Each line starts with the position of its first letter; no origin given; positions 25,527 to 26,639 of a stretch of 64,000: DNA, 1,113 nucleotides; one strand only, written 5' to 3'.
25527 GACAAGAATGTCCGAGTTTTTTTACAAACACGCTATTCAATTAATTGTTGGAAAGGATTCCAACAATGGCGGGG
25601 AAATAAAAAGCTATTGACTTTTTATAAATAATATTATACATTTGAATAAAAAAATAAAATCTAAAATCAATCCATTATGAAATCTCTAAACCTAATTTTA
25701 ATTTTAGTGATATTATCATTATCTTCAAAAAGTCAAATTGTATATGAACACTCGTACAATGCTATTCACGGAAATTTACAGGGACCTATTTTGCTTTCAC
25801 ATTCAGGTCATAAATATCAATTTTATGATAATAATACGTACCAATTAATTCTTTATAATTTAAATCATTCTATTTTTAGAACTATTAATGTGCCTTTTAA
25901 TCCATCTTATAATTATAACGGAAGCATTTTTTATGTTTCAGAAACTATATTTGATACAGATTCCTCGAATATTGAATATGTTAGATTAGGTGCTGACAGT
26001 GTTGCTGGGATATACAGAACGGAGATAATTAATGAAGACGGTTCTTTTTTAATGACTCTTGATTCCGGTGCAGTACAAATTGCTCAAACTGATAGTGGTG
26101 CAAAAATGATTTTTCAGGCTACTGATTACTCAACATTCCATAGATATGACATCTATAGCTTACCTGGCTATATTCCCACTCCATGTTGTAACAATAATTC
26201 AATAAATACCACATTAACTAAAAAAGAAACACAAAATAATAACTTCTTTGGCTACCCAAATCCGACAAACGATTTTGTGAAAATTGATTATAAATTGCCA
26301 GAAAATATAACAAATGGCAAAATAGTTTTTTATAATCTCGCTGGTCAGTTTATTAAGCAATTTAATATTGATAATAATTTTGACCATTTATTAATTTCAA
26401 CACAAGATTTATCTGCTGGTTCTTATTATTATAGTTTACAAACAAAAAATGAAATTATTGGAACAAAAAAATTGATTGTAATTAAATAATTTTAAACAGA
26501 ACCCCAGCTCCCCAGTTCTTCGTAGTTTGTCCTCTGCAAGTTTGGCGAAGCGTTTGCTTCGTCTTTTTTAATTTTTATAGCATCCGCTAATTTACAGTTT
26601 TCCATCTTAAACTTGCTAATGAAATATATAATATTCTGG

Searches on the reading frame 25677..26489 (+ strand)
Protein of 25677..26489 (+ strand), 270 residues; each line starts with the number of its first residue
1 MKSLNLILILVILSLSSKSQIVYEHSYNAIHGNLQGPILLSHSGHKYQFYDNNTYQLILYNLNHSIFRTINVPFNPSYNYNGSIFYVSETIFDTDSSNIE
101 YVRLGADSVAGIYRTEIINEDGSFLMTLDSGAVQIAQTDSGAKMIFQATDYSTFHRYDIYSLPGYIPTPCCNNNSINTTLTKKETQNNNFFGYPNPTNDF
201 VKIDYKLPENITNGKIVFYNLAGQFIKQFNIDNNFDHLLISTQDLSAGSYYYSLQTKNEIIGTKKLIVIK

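Call 78: search_protein_families(library=pfam, proteins=[window:25677-26489:+], max_evalue=0.00001)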
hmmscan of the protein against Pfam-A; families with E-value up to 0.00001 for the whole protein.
window:25677-26489:+ (270 aa): 1 family
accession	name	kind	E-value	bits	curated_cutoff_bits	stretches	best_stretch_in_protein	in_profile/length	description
PF18962.6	Por_Secre_tail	-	2.5e-10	40.9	27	1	193-268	2-75/75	Secretion system C-terminal sorting domain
